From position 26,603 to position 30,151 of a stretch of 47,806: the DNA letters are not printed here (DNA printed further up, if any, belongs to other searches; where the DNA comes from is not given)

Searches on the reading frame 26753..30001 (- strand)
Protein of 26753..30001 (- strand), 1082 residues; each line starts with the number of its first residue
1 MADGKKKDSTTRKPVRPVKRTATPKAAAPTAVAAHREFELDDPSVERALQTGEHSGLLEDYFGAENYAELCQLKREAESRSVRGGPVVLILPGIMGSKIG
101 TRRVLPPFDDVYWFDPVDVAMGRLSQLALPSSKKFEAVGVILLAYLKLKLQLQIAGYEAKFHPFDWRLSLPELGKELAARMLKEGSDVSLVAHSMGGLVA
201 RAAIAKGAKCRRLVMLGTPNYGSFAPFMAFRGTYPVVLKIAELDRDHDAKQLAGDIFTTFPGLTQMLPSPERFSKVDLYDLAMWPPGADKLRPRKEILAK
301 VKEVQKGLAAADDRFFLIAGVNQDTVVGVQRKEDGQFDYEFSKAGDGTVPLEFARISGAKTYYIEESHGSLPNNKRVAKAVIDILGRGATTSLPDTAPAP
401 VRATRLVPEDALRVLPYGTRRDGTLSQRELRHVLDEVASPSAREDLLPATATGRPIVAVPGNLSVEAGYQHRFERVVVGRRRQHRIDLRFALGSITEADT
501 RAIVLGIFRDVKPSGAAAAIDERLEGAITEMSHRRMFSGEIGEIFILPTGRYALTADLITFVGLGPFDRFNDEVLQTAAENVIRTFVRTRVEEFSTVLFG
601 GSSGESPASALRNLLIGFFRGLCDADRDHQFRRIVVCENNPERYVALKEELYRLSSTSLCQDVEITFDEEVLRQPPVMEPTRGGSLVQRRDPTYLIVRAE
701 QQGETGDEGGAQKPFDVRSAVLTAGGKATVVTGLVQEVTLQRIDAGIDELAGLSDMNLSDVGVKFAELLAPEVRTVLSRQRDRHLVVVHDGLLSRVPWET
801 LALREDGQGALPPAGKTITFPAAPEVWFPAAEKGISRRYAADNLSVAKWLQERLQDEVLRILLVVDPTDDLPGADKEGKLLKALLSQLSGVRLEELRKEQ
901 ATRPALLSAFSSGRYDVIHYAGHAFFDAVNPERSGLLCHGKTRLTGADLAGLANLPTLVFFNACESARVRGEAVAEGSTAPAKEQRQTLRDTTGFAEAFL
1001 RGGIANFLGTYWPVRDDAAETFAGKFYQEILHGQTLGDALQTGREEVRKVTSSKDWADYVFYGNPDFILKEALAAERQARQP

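Call 9: search_protein_families(library=pfam, proteins=[window:26753-30001:-], max_evalue=0.01)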
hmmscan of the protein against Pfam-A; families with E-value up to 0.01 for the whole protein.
window:26753-30001:- (1082 aa): 9 families
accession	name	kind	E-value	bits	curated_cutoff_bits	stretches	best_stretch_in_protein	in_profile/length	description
PF12770.12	CHAT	-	1.2e-35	123.8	24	1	768-1064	11-289/289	CHAT domain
PF02789.23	Peptidase_M17_N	-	8.3e-12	45.6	23.4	1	504-618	1-115/129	Cytosol aminopeptidase family, N-terminal domain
PF01364.23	Peptidase_C25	-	4.9e-07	29.8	23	1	903-1065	217-370/374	Peptidase family C25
PF02450.21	LCAT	-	3.6e-05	23.6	21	1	151-375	75-298/392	Lecithin:cholesterol acyltransferase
PF07819.20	PGAP1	-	0.00062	20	24.3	1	183-221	88-130/233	PGAP1-like alpha/beta domain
PF05057.20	DUF676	-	0.00062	19.8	20.3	1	186-208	78-100/217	Putative serine esterase (DUF676)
PF12697.13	Abhydrolase_6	-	0.0007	20.8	26.3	1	162-288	44-148/217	Alpha/beta hydrolase family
PF24096.1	DUF7379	-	0.0019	18.6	33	1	173-223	57-115/191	Domain of unknown function (DUF7379)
PF00561.26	Abhydrolase_1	-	0.0074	16.4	25.8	0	188-228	71-107/245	alpha/beta hydrolase fold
